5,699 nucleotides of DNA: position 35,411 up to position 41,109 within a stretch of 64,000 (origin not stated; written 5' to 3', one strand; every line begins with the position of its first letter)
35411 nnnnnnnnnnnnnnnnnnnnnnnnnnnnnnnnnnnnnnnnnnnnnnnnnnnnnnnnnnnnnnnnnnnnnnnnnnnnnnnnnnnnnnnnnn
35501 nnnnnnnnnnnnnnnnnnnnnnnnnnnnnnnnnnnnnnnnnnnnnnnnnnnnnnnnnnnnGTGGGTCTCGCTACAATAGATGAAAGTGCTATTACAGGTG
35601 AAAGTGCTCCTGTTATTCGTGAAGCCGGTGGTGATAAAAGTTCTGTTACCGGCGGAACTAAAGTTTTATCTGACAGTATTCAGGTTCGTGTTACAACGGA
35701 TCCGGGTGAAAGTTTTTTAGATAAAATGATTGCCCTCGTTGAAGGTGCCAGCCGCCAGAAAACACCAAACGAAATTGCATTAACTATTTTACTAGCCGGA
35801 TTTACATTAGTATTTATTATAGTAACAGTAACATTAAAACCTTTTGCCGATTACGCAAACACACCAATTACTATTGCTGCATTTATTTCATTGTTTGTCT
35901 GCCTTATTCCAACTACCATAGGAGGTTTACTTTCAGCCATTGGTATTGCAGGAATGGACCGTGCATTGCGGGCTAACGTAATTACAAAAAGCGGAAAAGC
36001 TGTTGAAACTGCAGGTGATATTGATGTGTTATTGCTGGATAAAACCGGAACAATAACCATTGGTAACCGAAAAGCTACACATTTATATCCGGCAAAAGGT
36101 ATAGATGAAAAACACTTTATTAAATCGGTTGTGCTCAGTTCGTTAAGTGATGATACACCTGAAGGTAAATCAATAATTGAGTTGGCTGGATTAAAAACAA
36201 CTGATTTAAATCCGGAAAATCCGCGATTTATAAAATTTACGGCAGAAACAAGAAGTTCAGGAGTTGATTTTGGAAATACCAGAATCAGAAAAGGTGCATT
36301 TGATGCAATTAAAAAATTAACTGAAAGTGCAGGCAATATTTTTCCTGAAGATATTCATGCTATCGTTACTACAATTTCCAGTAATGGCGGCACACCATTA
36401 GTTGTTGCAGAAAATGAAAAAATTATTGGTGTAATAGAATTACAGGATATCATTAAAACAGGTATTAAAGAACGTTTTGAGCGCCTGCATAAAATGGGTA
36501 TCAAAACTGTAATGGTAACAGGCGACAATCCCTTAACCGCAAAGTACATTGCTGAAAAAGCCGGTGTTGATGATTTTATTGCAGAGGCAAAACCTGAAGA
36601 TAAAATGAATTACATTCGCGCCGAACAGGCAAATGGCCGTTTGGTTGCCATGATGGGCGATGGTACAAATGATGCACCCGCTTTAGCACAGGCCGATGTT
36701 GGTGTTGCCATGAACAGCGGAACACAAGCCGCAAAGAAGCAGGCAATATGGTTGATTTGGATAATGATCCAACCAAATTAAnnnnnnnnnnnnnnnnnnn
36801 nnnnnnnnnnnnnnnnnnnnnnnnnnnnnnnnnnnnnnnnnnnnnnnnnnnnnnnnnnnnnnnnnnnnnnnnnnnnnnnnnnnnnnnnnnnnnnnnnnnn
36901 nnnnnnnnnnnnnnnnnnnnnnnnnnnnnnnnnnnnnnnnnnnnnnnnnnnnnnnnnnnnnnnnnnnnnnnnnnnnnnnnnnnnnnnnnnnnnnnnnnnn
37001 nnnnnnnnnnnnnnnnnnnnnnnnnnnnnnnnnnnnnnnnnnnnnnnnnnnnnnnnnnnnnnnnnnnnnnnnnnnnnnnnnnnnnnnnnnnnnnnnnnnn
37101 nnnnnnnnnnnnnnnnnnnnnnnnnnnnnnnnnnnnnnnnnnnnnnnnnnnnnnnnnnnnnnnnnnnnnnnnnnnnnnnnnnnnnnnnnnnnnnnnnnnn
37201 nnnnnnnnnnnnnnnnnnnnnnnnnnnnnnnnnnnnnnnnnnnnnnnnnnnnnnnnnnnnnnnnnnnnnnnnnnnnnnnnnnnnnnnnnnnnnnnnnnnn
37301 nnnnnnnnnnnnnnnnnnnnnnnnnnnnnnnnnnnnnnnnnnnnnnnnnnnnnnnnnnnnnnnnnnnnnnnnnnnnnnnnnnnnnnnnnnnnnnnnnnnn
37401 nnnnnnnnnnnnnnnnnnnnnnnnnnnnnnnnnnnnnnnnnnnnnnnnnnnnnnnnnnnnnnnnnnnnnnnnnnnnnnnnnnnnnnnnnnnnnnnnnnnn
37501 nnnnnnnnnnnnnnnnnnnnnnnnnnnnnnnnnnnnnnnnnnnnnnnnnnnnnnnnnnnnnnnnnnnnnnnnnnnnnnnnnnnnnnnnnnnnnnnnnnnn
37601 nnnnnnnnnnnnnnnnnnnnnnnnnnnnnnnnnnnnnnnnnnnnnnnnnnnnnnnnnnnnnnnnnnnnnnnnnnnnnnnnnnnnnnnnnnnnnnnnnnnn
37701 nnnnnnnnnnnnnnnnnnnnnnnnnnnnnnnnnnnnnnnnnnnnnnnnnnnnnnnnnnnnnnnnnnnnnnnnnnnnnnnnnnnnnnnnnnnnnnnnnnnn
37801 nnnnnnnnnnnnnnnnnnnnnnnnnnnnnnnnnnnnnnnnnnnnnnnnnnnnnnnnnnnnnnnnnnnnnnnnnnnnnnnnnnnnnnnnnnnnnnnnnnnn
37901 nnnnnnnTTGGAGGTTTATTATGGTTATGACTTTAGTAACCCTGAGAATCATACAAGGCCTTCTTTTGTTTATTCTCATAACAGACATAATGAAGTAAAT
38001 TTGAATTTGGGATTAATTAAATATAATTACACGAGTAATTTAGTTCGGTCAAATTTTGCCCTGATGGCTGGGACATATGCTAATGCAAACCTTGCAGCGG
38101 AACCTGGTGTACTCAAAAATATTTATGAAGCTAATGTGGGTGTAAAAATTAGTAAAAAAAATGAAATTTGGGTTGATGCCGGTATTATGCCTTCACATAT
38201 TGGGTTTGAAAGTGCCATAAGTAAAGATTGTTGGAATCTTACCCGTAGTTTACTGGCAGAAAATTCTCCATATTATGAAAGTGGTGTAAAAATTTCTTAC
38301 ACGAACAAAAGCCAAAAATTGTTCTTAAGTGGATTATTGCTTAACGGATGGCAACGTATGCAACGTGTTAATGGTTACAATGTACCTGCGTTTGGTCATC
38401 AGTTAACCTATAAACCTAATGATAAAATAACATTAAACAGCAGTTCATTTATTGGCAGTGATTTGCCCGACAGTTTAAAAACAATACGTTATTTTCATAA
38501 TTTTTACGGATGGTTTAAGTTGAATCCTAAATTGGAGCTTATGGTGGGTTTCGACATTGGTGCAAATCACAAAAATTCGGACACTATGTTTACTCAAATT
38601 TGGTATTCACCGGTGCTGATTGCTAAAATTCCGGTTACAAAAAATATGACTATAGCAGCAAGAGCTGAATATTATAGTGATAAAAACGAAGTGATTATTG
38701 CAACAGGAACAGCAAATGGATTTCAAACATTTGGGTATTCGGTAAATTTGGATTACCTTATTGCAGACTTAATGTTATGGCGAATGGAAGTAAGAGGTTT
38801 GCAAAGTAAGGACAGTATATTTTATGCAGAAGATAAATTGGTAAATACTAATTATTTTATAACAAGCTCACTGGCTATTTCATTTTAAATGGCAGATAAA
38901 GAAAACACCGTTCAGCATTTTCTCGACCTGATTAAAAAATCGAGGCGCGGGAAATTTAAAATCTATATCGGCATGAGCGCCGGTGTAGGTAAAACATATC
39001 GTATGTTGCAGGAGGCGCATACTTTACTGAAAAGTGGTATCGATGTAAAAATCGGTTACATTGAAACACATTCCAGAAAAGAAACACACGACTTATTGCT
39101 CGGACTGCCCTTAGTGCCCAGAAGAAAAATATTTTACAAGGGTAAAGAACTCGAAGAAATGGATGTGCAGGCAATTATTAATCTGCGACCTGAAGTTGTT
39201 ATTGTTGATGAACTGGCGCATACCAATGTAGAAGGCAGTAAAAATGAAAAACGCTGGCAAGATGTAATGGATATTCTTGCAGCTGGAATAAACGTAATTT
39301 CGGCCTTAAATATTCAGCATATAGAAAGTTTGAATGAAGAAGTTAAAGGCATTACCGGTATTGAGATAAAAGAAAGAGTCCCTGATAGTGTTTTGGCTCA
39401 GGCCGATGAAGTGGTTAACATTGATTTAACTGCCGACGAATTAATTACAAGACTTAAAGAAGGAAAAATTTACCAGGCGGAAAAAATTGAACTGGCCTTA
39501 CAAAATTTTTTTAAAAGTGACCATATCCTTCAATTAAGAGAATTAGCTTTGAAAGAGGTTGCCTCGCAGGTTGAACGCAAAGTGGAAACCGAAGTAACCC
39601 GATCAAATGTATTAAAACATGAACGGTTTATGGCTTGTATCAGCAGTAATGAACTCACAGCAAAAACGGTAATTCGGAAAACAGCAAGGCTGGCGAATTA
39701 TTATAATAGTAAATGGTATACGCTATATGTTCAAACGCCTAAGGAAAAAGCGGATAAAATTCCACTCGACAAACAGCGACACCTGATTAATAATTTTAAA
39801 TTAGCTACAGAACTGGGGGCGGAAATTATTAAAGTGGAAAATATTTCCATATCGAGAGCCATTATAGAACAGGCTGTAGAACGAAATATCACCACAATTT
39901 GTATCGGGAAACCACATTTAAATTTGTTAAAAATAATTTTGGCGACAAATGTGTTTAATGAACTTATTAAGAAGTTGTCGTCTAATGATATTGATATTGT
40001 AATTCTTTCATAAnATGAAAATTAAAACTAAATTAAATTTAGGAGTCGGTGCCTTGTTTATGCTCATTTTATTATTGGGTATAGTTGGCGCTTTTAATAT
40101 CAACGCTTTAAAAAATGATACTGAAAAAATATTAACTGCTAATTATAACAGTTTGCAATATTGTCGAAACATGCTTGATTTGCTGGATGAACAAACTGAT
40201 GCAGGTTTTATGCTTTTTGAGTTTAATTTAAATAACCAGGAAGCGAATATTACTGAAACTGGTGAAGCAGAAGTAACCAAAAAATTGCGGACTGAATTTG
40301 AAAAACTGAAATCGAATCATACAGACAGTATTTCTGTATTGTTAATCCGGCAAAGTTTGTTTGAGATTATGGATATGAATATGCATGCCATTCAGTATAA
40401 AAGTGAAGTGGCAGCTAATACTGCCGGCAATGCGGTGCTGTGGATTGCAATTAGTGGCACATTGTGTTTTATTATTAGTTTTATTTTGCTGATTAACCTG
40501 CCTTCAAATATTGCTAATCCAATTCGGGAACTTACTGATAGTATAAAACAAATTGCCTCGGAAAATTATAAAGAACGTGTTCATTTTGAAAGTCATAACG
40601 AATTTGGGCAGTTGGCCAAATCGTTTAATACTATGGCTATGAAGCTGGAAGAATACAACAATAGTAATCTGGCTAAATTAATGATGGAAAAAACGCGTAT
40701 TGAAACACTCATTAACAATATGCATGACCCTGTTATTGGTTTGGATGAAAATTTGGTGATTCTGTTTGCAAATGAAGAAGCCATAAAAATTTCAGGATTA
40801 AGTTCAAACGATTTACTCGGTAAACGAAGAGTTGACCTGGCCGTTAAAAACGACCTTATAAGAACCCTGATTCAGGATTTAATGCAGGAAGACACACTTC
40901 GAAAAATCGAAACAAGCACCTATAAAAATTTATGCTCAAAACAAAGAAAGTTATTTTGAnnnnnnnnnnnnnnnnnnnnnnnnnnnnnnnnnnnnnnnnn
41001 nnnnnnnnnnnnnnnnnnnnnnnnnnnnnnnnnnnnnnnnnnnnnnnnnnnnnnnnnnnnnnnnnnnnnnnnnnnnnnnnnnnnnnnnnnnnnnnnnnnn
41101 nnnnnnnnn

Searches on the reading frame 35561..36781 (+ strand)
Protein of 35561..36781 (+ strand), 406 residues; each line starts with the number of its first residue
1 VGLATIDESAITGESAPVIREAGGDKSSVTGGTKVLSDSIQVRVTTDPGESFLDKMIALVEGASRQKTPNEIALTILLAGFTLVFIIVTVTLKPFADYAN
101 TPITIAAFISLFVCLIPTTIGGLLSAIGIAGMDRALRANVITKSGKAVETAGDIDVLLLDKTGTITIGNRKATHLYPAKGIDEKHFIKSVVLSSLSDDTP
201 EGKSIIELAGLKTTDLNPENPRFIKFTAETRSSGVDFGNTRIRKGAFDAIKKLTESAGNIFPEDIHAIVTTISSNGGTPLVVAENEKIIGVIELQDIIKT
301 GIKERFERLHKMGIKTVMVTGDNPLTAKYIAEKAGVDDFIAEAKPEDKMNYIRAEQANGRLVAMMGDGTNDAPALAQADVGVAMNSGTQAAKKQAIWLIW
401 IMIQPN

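Call 66: search_protein_families(library=pfam, proteins=[window:35561-36781:+], max_evalue=0.001)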
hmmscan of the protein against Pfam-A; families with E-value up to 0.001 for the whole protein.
window:35561-36781:+ (406 aa): 4 families
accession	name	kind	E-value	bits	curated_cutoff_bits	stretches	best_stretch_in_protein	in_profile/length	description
PF00702.32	Hydrolase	-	1.2e-26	94.7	26.4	1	154-379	1-191/191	haloacid dehalogenase-like hydrolase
PF00122.25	E1-E2_ATPase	-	2.6e-18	66.6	28.1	1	4-137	48-180/181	E1-E2 ATPase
PF08282.18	Hydrolase_3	-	1.6e-08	35.1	20.9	1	360-397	204-241/255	haloacid dehalogenase-like hydrolase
PF12710.13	HAD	-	0.00029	21.7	27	0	294-375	82-188/189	haloacid dehalogenase-like hydrolase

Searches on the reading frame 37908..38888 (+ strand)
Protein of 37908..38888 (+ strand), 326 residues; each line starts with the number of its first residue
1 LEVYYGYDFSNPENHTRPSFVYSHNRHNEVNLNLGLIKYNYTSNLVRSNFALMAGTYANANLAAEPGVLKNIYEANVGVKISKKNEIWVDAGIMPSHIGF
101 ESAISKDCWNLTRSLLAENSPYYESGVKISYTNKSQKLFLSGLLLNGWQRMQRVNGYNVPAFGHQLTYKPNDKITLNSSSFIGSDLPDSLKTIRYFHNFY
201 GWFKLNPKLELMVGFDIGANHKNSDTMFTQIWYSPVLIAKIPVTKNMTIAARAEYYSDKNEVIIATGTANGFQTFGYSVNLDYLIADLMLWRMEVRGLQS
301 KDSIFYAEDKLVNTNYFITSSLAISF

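Call 66: search_protein_families(library=pfam, proteins=[window:37908-38888:+], max_evalue=0.001)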
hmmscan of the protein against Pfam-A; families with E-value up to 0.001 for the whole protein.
window:37908-38888:+ (326 aa): 1 family
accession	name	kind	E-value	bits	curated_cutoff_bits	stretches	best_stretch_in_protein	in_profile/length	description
PF07642.17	BBP2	-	2e-98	330.2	26.2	1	2-326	9-339/339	Putative beta-barrel porin-2, OmpL-like. bbp2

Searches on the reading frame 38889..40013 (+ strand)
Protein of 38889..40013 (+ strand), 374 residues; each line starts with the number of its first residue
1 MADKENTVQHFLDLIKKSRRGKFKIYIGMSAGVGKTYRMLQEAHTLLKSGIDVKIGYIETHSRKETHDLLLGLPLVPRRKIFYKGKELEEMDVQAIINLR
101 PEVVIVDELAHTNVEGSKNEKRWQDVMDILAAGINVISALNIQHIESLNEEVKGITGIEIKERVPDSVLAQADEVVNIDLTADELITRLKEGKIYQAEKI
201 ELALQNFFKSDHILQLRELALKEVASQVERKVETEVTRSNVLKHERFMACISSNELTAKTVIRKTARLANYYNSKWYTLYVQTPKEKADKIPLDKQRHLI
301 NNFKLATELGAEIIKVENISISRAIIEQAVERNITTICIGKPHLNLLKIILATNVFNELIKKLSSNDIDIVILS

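Call 66: search_protein_families(library=pfam, proteins=[window:38889-40013:+], max_evalue=0.001)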
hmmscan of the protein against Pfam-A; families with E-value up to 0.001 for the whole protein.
window:38889-40013:+ (374 aa): 2 families
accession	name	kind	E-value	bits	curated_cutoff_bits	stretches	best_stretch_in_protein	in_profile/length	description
PF02702.23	KdpD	-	9.6e-93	309.9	26.1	1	19-228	1-210/210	Osmosensitive K+ channel His kinase sensor domain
PF00582.32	Usp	-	0.00041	21.4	24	0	256-363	13-133/141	Universal stress protein family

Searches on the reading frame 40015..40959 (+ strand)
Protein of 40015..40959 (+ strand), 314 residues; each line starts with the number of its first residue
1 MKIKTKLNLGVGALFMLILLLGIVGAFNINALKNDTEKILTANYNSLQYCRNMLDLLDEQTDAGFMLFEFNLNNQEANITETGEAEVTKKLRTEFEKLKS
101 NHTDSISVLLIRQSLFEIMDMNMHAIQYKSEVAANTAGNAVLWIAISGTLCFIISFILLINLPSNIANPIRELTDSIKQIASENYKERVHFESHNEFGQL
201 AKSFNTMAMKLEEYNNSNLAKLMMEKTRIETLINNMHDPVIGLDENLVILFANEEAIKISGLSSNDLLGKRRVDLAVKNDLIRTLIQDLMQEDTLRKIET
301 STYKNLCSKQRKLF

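Call 66: search_protein_families(library=pfam, proteins=[window:40015-40959:+], max_evalue=0.001)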
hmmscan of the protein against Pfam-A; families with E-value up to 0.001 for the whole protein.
window:40015-40959:+ (314 aa): 4 families
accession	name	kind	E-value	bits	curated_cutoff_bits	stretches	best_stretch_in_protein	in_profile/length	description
PF00672.30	HAMP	-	9.3e-13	48.7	25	1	165-213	5-53/53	HAMP domain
PF00989.32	PAS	-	3.6e-10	40.3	22.6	1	228-286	2-66/113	PAS fold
PF12729.13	4HB_MCP_1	-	2e-05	24.7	27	1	1-61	2-62/181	Four helix bundle sensory module for signal transduction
PF13188.13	PAS_8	-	0.00022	21.5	21.8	1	228-275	2-47/65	PAS domain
